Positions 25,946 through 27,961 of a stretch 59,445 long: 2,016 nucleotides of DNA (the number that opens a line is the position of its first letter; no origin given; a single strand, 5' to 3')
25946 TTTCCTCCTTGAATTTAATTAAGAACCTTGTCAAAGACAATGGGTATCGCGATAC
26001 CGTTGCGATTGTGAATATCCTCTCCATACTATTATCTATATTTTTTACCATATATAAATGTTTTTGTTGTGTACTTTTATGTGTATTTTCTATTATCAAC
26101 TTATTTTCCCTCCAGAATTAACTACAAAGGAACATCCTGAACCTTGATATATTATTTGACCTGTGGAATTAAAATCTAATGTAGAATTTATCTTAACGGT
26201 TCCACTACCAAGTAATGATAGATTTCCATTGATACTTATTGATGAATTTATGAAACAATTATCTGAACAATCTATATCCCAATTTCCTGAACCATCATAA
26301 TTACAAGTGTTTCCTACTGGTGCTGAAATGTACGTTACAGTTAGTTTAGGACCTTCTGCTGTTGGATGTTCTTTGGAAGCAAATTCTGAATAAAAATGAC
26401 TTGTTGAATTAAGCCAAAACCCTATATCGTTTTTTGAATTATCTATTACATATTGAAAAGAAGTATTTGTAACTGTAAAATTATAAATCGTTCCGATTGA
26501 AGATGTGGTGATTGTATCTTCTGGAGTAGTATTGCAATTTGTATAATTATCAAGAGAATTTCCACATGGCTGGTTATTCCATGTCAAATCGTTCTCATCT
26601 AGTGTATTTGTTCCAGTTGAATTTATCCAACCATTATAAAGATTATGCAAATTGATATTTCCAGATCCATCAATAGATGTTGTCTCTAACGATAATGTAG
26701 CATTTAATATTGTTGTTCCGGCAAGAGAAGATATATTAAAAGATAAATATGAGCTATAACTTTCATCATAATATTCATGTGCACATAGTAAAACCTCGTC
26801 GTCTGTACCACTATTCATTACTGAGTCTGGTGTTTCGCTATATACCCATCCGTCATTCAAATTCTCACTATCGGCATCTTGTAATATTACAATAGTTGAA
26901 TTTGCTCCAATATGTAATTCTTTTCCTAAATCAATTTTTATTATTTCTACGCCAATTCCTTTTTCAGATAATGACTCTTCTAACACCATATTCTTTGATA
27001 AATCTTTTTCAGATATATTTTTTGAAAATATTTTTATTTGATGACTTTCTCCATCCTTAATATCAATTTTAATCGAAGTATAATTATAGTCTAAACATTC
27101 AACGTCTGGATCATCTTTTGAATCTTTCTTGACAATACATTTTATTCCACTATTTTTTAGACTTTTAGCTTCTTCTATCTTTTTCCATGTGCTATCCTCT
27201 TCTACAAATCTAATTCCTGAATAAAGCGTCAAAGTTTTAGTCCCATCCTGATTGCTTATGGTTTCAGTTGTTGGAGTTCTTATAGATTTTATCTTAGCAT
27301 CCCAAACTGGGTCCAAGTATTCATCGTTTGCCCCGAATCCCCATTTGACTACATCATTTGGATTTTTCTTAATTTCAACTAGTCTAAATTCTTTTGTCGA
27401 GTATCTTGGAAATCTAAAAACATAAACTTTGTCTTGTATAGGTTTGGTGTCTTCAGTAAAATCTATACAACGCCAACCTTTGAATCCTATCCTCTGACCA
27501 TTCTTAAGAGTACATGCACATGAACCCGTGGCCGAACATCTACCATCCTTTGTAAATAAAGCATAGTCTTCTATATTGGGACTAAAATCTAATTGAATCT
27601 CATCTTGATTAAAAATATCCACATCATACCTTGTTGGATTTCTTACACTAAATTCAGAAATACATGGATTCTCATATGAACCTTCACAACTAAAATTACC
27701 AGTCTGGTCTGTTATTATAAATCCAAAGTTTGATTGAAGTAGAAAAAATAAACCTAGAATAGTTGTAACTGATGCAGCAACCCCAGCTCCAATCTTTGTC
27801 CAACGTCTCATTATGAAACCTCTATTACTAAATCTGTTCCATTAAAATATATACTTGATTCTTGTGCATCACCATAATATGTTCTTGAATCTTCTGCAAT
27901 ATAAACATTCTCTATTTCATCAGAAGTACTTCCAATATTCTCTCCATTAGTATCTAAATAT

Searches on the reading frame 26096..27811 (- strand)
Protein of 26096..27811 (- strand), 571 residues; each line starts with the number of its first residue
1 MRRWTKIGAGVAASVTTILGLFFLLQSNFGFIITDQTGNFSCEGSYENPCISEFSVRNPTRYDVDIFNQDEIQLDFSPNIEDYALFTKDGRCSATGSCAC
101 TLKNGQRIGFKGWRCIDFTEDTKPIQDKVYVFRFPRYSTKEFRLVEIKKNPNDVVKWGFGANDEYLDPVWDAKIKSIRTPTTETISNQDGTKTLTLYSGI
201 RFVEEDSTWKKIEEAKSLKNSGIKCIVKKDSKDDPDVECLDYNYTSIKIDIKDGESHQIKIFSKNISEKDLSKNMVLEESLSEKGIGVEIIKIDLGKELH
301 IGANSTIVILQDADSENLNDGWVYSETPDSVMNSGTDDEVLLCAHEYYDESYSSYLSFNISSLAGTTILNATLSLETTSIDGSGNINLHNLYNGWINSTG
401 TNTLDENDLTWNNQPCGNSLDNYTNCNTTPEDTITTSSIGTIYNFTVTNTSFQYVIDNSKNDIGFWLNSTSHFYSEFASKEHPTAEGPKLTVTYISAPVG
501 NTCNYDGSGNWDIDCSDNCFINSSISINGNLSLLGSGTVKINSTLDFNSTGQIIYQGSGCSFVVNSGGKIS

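Call 64: search_protein_families(library=pfam, proteins=[window:26096-27811:-], max_evalue=0.01)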
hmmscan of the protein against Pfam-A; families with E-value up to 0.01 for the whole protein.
window:26096-27811:- (571 aa): 1 family
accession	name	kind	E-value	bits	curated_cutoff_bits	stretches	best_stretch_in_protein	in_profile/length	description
PF24517.2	CBM96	-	8.7e-09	35.9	26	1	317-493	7-163/164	Carbohydrate-binding module family 96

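Call 87: find_related_loci(query=window:26096-27808:-, collection=viral_contigs, flank=10000)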
Query window:26096-27808:- (570 aa) in viral_contigs; peptide patterns used: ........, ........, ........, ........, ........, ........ (x = any residue, [..] = any of these).
6 stretches matched a pattern; 1 encode a relative of the query (tblastn E <= 1e-3); 1 distinct loci.
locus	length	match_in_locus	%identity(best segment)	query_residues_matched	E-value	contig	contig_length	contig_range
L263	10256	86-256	42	489-544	2e-9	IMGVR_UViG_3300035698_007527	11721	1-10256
